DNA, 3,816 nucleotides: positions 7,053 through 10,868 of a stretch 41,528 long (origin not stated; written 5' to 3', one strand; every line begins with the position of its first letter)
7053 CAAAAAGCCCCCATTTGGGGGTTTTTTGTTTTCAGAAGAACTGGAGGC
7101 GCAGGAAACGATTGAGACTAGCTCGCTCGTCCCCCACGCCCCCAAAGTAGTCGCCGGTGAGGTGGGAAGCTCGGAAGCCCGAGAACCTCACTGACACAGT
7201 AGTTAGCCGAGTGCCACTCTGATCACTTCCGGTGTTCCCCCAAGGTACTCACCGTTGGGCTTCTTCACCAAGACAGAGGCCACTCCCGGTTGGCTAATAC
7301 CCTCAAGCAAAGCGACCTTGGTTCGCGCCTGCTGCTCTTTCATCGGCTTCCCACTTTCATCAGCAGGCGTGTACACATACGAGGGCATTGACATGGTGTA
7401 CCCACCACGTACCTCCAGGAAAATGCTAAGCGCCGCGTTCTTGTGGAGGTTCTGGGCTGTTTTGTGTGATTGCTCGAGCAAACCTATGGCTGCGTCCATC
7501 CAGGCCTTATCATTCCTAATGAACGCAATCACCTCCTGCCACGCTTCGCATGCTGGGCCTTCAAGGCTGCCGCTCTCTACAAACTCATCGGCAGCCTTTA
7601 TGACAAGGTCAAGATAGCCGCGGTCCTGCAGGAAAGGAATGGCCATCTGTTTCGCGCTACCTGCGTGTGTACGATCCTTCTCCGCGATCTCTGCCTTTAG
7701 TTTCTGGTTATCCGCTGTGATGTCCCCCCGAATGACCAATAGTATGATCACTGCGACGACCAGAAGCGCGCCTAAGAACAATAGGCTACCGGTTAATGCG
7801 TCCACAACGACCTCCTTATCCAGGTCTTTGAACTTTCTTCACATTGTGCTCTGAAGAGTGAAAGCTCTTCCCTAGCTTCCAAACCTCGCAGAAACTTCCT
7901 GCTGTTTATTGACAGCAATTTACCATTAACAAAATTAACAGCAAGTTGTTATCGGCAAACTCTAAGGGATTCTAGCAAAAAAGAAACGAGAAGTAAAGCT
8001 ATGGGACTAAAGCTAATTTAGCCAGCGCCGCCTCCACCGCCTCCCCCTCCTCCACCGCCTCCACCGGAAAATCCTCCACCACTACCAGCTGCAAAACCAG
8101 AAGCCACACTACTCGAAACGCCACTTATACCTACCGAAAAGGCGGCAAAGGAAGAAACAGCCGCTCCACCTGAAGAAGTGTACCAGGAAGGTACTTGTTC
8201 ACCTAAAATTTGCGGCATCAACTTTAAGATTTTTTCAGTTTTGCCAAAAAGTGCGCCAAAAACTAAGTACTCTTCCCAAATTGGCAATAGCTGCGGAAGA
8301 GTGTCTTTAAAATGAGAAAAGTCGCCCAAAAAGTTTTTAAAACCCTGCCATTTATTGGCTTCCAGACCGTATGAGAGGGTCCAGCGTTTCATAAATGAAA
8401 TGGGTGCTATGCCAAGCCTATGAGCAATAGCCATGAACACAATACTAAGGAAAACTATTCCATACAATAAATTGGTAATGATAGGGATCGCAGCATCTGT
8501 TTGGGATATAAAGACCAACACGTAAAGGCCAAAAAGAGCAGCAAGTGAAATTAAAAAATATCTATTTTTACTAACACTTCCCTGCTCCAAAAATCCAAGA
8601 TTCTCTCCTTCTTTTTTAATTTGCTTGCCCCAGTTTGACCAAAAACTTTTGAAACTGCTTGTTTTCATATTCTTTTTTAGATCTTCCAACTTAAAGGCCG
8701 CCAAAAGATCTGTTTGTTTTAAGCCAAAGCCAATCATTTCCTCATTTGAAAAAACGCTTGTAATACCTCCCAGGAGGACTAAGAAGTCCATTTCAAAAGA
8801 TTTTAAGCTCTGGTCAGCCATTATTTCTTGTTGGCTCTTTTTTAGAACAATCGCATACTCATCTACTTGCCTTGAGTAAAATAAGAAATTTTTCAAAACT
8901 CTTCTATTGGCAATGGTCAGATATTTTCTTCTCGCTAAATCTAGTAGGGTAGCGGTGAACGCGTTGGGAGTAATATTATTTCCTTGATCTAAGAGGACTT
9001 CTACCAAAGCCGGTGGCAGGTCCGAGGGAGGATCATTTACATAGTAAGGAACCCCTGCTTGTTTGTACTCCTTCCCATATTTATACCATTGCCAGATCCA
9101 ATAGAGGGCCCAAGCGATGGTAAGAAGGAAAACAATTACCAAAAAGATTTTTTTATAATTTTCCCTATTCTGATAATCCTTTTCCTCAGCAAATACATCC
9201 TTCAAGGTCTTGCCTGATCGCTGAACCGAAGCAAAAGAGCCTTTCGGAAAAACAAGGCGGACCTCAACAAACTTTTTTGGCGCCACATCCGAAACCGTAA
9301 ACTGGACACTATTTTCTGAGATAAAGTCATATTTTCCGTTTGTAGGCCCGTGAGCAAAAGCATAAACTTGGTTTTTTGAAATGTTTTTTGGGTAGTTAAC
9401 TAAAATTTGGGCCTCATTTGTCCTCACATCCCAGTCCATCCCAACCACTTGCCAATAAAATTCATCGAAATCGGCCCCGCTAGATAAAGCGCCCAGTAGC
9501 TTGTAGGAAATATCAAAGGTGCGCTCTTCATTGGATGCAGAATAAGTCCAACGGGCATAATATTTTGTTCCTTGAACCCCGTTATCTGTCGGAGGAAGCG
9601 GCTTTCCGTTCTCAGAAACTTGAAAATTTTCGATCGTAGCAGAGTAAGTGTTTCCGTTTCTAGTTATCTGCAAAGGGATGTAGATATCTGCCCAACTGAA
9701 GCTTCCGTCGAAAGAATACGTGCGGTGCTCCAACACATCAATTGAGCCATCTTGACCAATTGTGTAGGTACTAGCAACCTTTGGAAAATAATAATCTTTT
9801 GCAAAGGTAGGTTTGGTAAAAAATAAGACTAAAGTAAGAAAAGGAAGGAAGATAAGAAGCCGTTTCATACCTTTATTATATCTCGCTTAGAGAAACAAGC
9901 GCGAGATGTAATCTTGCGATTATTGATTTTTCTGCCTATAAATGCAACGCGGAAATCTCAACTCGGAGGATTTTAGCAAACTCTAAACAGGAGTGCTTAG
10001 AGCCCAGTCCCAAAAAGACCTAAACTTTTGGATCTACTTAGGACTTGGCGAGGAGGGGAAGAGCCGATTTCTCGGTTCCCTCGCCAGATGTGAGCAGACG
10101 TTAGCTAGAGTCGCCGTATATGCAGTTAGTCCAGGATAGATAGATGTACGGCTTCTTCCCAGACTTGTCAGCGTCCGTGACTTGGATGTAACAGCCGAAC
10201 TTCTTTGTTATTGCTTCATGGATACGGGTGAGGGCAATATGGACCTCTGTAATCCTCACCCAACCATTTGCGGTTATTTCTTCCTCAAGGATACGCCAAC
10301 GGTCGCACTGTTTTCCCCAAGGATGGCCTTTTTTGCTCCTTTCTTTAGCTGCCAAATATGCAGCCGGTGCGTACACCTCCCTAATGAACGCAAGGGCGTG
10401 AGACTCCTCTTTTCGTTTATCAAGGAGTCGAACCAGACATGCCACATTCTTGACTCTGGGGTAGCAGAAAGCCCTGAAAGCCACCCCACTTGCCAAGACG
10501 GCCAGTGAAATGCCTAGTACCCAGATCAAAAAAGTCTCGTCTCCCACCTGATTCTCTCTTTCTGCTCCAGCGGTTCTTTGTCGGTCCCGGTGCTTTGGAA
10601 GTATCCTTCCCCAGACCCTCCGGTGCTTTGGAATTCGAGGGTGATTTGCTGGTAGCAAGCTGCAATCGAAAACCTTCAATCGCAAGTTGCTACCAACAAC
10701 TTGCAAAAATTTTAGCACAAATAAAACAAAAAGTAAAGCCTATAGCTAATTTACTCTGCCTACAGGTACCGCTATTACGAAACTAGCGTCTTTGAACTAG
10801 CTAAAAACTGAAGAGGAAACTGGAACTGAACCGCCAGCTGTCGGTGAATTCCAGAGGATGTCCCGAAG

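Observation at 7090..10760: Two high-G+C membrane-anchored ORFs carrying the same AT-rich promoter module and the same 3' hairpin, bracketing an AT-rich DUF2207 gene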

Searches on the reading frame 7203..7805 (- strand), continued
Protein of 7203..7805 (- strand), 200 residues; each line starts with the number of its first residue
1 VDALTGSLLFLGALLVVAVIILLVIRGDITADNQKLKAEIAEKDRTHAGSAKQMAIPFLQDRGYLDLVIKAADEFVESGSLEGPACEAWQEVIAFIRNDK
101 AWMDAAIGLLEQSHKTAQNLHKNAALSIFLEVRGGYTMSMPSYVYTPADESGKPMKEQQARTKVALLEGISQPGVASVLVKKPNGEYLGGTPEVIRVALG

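Call 108: search_protein_families(library=pfam, alignment_id=A7, max_evalue=0.05)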
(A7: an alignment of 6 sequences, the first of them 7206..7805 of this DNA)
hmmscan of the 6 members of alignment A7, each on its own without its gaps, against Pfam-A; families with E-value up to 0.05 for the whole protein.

A. member 1, window:7206-7805:- (200 aa): 0 families

B. families by the number of members that match (of 6 scanned): 1 family
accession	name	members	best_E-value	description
PF14316.11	DUF4381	1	0.029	Domain of unknown function (DUF4381)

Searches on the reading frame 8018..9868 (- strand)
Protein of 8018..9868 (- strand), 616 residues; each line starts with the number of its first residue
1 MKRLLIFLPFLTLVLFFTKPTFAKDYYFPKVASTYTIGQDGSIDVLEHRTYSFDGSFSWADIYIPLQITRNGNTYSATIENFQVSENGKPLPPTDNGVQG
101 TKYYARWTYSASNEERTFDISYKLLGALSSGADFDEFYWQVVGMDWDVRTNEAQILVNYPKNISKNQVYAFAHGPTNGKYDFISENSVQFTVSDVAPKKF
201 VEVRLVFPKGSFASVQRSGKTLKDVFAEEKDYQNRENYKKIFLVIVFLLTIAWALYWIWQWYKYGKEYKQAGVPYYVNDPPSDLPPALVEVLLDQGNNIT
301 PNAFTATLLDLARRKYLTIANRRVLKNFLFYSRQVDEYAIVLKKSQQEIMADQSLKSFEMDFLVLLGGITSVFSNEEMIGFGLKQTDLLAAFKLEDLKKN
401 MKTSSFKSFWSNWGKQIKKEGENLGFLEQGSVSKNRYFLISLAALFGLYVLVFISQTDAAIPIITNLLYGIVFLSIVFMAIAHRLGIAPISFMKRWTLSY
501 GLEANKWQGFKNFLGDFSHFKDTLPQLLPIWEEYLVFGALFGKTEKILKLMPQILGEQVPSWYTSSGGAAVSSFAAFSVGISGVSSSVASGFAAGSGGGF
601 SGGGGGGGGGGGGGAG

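Call 9: search_protein_families(library=pfam, proteins=[window:8018-9868:-], max_evalue=1)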
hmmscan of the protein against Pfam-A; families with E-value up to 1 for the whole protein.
window:8018-9868:- (616 aa): 3 families
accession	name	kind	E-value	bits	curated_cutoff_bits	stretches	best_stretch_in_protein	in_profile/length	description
PF20990.2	DUF2207_C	-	8e-38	131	33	1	274-549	2-245/247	Predicted membrane protein (DUF2207) C-terminal domain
PF09972.14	DUF2207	-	1.7e-26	93.9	24.4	1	31-207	5-172/172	Predicted membrane protein (DUF2207) N-terminal domain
PF24838.2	8xMP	-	0.019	15.3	30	1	433-481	20-70/136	Octameric membrane protein family (8xMP)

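Call 26: find_homologous_proteins(query=window:8018-9868:-, max_evalue=1e-20)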
Query window:8018-9868:- (616 aa): 32 proteins with E <= 1e-20 among 8000 candidates.
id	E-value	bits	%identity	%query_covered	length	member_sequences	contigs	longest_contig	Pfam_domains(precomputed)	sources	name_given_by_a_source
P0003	3.3e-209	715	52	90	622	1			PF20990.3,PF09972.15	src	-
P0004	3.9e-204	698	51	93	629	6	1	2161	PF20990.3,PF09972.15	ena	-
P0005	9.4e-202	690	51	92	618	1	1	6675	PF20990.3,PF09972.15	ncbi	-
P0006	1.3e-198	680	51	96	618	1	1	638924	PF20990.3,PF09972.15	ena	-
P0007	1.7e-198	679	50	94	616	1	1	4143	PF20990.3,PF09972.15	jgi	jgi:uncharacterized membrane protein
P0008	1.2e-193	663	50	98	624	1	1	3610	PF20990.3,PF09972.15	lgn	-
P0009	8.2e-190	650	49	92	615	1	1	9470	PF20990.3,PF09972.15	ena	-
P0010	4.7e-177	608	47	94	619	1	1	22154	PF20990.3,PF09972.15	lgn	-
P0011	8.0e-96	340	33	94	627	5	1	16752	PF20990.3,PF09972.15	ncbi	-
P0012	6.8e-94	334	33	92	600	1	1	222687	PF20990.3,PF09972.15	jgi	jgi:uncharacterized membrane protein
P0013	1.3e-93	333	32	97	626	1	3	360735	PF20990.3,PF09972.15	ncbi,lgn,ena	-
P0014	1.5e-93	333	36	95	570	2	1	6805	PF20990.3,PF09972.15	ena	-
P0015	3.3e-93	331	32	96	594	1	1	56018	PF20990.3,PF09972.15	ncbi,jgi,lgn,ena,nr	ncbi:DUF2207 domain-containing protein [Patescibacteria group bacterium]|nr:DUF2207 domain-containin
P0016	7.6e-77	277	33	92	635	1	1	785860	PF20990.3,PF09972.15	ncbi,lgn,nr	ncbi:MAG: hypothetical protein KatS3mg088_183 [Patescibacteria group bacterium]|nr:MAG: hypothetical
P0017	2.4e-72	263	27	91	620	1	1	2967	PF20990.3,PF09972.15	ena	-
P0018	1.7e-59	220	29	93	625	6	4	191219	PF20990.3,PF09972.15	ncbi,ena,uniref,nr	ncbi:MAG TPA: hypothetical protein DCY12_00440 [Candidatus Atribacteria bacterium]|uniref:DUF2207 fa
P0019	1.5e-57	214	33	68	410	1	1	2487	PF20990.3,PF09972.15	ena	-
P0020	5.2e-57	212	29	94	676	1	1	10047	PF20990.3,PF09972.15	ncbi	-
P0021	7.1e-55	205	28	91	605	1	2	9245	PF20990.3,PF09972.15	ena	-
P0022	1.1e-51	194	39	48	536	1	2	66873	PF20990.3,PF09972.15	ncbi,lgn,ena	-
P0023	1.4e-47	181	27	92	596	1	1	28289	PF20990.3,PF09972.15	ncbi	-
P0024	1.2e-46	178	25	95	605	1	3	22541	PF20990.3,PF09972.15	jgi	jgi:uncharacterized membrane protein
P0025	1.4e-44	171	27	95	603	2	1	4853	PF20990.3,PF09972.15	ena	-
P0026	2.0e-44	170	28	93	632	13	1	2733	PF20990.3,PF09972.15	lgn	-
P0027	7.7e-44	168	26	95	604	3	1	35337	PF20990.3,PF09972.15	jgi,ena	-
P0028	5.4e-42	162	26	95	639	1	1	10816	PF20990.3,PF09972.15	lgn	-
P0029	3.4e-39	153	24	92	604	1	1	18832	PF20990.3,PF09972.15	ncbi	-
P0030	1.5e-32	131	26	99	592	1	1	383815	PF20990.3,PF09972.15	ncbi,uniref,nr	ncbi:DUF2207 domain-containing protein [Fodinibius salsisoli]|uniref:DUF2207 domain-containing prote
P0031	6.0e-31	126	30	56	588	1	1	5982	PF20990.3,PF09972.15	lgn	-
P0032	2.6e-29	120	25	89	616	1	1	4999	PF20990.3,PF09972.15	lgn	-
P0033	7.0e-25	106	26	95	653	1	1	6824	PF20990.3,PF09972.15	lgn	-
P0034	1.5e-24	105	30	48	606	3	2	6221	PF20990.3,PF09972.15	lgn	-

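Call 28: find_encoding_contigs(protein=P0006, flank=10000, max_places=3)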
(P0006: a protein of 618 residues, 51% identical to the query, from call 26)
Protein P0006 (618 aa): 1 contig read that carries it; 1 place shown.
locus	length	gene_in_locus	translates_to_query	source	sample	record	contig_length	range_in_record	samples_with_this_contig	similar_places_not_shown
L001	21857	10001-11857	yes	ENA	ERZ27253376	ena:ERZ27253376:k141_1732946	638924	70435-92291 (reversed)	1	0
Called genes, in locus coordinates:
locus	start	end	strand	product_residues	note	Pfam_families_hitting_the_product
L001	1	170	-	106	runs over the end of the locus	PF13744:HTH_37 (weak), PF01381:HTH_3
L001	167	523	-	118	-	PF05973:Gp49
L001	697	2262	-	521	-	-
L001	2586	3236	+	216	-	PF01794:Ferric_reduct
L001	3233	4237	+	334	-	PF02388:FemAB, PF13480:Acetyltransf_6, PF02388:FemAB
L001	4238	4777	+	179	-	-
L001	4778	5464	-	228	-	PF00293:NUDIX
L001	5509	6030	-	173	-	PF13847:Methyltransf_31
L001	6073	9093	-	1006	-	PF00580:UvrD-helicase, PF01443:Viral_helicase1 (faint), PF13245:AAA_19, PF13604:AAA_30 (faint), PF13361:UvrD_C, PF13538:UvrD_C_2 (faint), PF12705:PDDEXK_1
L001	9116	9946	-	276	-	-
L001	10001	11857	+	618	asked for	PF09972:DUF2207, PF20990:DUF2207_C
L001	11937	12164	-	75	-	-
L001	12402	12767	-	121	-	PF02452:PemK_toxin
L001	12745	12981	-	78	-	-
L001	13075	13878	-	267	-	-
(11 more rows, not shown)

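Call 29: find_encoding_contigs(protein=P0010, flank=10000, max_places=3)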
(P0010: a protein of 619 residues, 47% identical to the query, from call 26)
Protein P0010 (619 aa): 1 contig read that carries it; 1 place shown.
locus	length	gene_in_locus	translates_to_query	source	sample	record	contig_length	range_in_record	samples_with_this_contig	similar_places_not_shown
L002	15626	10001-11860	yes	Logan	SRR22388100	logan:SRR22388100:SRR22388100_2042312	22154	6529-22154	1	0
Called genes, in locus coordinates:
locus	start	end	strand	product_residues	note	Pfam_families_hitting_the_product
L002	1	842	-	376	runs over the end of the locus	PF03816:LytR_cpsA_psr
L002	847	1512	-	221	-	PF00121:TIM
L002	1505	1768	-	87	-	PF00085:Thioredoxin, PF13098:Thioredoxin_2, PF13192:Thioredoxin_3 (weak), PF13905:Thioredoxin_8 (faint)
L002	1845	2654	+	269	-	PF14528:LAGLIDADG_3 (faint)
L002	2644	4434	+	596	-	PF00580:UvrD-helicase, PF13245:AAA_19, PF13604:AAA_30 (faint), PF01443:Viral_helicase1 (faint), PF13361:UvrD_C, PF13538:UvrD_C_2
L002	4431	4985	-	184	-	-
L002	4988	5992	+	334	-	PF02388:FemAB, PF13480:Acetyltransf_6, PF02388:FemAB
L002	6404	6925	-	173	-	PF08123:DOT1 (faint), PF13847:Methyltransf_31 (weak)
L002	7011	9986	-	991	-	PF00580:UvrD-helicase, PF01443:Viral_helicase1 (faint), PF13245:AAA_19, PF13604:AAA_30 (faint), PF13361:UvrD_C, PF13538:UvrD_C_2 (faint), PF12705:PDDEXK_1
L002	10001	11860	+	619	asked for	PF09972:DUF2207, PF20990:DUF2207_C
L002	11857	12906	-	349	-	PF02646:RmuC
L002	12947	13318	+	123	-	-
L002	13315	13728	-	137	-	PF11687:DUF3284 (weak)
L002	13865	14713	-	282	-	PF00892:EamA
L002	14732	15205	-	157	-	PF13302:Acetyltransf_3 (weak), PF13420:Acetyltransf_4, PF13527:Acetyltransf_9 (faint), PF00583:Acetyltransf_1, PF13673:Acetyltransf_10, PF13508:Acetyltransf_7, PF08445:FR47 (weak)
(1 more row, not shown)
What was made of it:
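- Tried and rejected: Its closest relatives are about 50% identical and lie in a different context, next to UvrD and RmuC (calls 26, 28, 29).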

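Call 46: search_protein_families(library=padloc, proteins=[window:8018-9868:-], max_evalue=1)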
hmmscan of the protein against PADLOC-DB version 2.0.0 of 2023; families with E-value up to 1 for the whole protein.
window:8018-9868:- (616 aa): 0 families

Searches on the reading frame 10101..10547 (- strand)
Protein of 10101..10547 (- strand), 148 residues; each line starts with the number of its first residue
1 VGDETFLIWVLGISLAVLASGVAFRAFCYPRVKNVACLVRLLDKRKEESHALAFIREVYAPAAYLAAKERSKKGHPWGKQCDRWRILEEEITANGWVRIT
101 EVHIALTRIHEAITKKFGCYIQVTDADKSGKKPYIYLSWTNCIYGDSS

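Call 9: search_protein_families(library=pfam, proteins=[window:10101-10547:-], max_evalue=1)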
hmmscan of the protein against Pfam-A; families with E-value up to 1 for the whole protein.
window:10101-10547:- (148 aa): 1 family
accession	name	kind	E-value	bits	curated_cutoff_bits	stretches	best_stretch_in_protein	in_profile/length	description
PF08173.16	YbgT_YccB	-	0.17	12.4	26.2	1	7-20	4-17/27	Membrane bound YbgT-like protein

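Call 17: find_homologous_proteins(query=window:10101-10547:-, max_evalue=0.01)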
Query window:10101-10547:- (148 aa): 1 proteins with E <= 0.01 among 27 candidates.
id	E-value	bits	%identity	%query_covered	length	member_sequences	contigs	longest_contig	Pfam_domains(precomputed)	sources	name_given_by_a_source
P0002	1.1e-95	335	99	100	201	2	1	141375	-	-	-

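Call 22: search_protein_families(library=phrogs, proteins=[window:10101-10547:-], max_evalue=1)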
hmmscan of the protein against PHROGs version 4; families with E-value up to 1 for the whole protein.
window:10101-10547:- (148 aa): 0 families

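Call 23: search_protein_families(library=ncbifam, proteins=[window:10101-10547:-], max_evalue=1)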
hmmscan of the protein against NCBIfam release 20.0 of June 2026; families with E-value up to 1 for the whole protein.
window:10101-10547:- (148 aa): 0 families

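Call 46: search_protein_families(library=padloc, proteins=[window:10101-10547:-], max_evalue=1)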
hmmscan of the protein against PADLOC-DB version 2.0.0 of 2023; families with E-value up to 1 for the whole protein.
window:10101-10547:- (148 aa): 0 families

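Call 101: predict_structure(protein=window:10104-10547:-)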
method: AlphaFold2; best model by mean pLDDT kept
length: 148 residues; sequences in the alignment: 1
mean_pLDDT: 52.9   pTM: 0.47
mean pLDDT of the five models: 52.9, 47.6, 43.7, 39.7, 39.0
residues with pLDDT >= 90: 0; 70-90: 1; 50-70: 85; < 50: 62
segments of 3 or more residues with pLDDT < 50: 3-7, 9-48, 76-79, 143-148
pLDDT, mean of each block of 10 residues (from residue 1): 47 46 40 37 43 60 64 53 57 56 66 64 57 58 43
secondary structure, 60 per line:
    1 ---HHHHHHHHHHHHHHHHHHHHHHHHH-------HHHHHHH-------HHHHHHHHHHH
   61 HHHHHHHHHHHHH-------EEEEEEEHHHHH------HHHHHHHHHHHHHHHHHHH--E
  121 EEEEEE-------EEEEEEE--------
elements in order: H4-28 H36-42 H50-73 E81-87 H88-92 H99-117 E120-126 E134-140
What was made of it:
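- Tried and rejected: A single-sequence AlphaFold2 model of ORF B was too poor to compare (pLDDT 53, call 101).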

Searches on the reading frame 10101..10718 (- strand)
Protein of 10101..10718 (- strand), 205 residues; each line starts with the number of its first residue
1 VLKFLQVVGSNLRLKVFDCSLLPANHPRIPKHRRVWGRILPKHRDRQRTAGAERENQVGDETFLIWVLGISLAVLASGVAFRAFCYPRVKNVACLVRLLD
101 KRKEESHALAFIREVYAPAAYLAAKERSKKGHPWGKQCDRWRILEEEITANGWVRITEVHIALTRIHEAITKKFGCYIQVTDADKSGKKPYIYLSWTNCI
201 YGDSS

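Call 9: search_protein_families(library=pfam, proteins=[window:10101-10718:-], max_evalue=1)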
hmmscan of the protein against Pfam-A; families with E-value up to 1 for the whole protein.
window:10101-10718:- (205 aa): 1 family
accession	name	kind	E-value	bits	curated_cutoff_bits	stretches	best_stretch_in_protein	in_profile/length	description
PF08173.16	YbgT_YccB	-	0.3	11.6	26.2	1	64-77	4-17/27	Membrane bound YbgT-like protein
